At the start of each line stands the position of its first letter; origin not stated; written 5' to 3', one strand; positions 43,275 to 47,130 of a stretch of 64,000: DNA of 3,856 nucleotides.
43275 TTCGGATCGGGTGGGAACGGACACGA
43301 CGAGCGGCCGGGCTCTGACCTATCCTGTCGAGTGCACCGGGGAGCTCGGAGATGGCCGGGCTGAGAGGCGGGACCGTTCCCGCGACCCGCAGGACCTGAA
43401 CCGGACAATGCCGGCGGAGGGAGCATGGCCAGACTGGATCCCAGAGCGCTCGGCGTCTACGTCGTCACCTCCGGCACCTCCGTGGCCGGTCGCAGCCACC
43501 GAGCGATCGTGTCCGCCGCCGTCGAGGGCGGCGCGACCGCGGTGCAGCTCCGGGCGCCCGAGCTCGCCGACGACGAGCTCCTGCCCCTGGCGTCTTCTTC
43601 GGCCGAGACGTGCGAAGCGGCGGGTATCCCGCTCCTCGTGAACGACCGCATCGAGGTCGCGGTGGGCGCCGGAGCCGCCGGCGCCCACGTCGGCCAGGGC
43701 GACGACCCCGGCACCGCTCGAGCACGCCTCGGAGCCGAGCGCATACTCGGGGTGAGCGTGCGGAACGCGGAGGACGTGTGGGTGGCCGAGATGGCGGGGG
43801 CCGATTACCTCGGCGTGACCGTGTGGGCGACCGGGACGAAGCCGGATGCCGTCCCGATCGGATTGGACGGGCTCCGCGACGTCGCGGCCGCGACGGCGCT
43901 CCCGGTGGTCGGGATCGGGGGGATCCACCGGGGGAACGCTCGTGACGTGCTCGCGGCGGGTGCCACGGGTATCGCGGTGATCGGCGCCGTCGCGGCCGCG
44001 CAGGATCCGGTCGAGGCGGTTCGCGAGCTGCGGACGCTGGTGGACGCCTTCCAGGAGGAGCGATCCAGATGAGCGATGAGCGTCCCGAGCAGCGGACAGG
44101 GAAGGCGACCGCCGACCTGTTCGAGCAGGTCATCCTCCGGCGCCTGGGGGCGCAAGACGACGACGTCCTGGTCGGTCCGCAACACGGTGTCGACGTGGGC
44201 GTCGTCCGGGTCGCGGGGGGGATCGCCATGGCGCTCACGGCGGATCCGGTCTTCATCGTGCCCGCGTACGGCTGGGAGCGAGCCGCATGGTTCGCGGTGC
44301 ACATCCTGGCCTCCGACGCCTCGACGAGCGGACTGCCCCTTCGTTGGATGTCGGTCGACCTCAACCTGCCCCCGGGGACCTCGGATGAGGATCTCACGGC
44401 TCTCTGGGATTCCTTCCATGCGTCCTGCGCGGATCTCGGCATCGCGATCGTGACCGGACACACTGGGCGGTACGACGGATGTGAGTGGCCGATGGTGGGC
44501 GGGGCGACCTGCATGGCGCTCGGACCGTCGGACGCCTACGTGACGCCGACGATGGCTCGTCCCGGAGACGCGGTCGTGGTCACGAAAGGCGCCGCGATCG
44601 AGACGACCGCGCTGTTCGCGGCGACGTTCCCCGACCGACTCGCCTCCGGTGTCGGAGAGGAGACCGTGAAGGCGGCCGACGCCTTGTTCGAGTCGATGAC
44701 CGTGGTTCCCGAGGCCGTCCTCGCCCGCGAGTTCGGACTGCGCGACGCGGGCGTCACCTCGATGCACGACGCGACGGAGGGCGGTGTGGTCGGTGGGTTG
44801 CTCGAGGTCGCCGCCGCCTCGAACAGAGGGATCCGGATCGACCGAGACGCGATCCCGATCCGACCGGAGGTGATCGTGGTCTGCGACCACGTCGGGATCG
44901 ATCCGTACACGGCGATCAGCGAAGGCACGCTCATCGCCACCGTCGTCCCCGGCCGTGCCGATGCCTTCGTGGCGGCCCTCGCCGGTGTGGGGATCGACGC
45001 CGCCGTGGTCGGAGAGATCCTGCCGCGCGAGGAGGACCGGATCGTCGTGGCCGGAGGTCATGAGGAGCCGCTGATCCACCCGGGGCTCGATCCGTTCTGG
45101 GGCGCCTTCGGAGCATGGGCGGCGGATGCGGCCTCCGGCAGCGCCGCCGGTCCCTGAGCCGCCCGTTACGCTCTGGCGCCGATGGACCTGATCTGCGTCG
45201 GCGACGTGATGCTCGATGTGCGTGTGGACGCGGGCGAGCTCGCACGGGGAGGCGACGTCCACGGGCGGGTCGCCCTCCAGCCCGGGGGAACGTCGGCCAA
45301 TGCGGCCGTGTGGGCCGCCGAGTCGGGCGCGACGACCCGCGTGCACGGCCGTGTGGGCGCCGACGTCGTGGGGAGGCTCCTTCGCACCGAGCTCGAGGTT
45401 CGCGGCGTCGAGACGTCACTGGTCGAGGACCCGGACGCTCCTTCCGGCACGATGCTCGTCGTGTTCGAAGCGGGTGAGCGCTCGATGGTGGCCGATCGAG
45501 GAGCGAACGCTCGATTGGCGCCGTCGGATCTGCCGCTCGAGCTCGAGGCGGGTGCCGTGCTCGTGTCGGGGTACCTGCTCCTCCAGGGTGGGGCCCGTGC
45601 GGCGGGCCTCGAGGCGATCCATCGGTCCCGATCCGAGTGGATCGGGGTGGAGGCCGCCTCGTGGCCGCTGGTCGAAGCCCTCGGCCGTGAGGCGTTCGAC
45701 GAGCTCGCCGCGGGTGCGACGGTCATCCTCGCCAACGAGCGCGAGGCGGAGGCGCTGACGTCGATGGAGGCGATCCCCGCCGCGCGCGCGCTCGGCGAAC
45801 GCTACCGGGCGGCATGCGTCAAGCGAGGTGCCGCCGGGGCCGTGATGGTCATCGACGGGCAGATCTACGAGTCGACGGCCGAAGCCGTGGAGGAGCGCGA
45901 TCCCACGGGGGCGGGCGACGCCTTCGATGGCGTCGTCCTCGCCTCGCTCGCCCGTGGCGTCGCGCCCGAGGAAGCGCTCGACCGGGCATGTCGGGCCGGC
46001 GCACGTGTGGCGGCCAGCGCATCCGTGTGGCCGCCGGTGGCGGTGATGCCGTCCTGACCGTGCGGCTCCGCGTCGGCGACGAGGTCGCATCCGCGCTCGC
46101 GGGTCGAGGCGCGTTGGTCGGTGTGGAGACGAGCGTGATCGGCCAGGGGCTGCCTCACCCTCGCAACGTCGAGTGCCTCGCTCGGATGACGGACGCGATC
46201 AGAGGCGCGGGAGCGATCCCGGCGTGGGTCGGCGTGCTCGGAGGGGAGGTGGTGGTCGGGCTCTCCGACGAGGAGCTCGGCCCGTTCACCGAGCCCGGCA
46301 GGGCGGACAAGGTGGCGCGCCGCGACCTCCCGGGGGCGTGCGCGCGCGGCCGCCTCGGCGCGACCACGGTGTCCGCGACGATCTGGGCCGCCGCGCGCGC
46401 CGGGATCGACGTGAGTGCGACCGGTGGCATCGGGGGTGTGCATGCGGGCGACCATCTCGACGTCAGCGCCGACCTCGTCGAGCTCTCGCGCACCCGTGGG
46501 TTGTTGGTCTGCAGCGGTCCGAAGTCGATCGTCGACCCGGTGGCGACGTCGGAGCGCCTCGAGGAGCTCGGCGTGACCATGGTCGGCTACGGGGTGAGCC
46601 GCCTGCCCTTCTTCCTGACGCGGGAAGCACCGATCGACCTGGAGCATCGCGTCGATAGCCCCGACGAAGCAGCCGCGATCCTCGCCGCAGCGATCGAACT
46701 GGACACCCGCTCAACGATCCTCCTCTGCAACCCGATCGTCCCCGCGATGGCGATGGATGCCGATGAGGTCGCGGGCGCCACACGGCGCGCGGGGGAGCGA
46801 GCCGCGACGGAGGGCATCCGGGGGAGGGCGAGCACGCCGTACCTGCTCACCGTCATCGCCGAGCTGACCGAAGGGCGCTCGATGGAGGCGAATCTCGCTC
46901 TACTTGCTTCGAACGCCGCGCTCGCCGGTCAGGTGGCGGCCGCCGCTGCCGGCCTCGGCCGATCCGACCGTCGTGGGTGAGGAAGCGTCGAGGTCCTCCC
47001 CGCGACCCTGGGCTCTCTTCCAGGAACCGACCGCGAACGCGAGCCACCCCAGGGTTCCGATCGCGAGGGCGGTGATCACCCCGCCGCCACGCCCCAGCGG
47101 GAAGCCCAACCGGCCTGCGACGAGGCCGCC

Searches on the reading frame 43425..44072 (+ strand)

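Call 43: search_protein_families(library=pfam, proteins=[window:43425-44072:+], max_evalue=0.00001)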
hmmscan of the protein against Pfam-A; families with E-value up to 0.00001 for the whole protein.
window:43425-44072:+ (215 aa): 1 family
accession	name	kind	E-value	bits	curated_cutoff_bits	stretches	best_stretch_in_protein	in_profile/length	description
PF02581.23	TMP-TENI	-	5.5e-47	159.9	27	1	11-189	1-180/180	Thiamine monophosphate synthase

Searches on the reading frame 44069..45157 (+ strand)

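Call 43: search_protein_families(library=pfam, proteins=[window:44069-45157:+], max_evalue=0.00001)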
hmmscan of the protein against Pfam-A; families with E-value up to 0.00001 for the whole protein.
window:44069-45157:+ (362 aa): 2 families
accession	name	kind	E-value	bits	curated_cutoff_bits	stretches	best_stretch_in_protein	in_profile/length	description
PF02769.27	AIRS_C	-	4.1e-23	82.7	23.1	1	164-327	1-155/156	AIR synthase related protein, C-terminal domain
PF00586.29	AIRS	-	1.8e-09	38.4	24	1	42-144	3-105/112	AIR synthase related protein, N-terminal domain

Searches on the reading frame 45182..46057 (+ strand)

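Call 43: search_protein_families(library=pfam, proteins=[window:45182-46057:+], max_evalue=0.00001)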
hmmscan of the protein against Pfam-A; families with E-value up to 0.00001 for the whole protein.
window:45182-46057:+ (291 aa): 1 family
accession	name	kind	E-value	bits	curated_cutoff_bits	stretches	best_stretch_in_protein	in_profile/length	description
PF00294.29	PfkB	-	7e-39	134.4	25.8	1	3-279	4-292/302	pfkB family carbohydrate kinase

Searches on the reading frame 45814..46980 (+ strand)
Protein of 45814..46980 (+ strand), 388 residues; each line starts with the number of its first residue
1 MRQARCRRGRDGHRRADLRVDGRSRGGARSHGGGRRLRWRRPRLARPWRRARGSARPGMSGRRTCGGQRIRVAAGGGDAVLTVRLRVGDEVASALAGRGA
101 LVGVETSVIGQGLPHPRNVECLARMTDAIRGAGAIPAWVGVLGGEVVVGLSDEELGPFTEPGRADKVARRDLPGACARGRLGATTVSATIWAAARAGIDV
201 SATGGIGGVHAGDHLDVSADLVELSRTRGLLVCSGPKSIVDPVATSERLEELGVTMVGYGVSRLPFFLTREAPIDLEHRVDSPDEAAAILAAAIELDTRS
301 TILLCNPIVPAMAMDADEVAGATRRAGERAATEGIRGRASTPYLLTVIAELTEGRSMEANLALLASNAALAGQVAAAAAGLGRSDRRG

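Call 44: search_protein_families(library=pfam, proteins=[window:45814-46980:+], max_evalue=0.00001)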
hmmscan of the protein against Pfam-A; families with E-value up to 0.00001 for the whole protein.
window:45814-46980:+ (388 aa): 1 family
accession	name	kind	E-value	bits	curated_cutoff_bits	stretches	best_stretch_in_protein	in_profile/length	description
PF04227.17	Indigoidine_A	-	4.2e-90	302.4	25.2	1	90-376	1-290/291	Indigoidine synthase A like protein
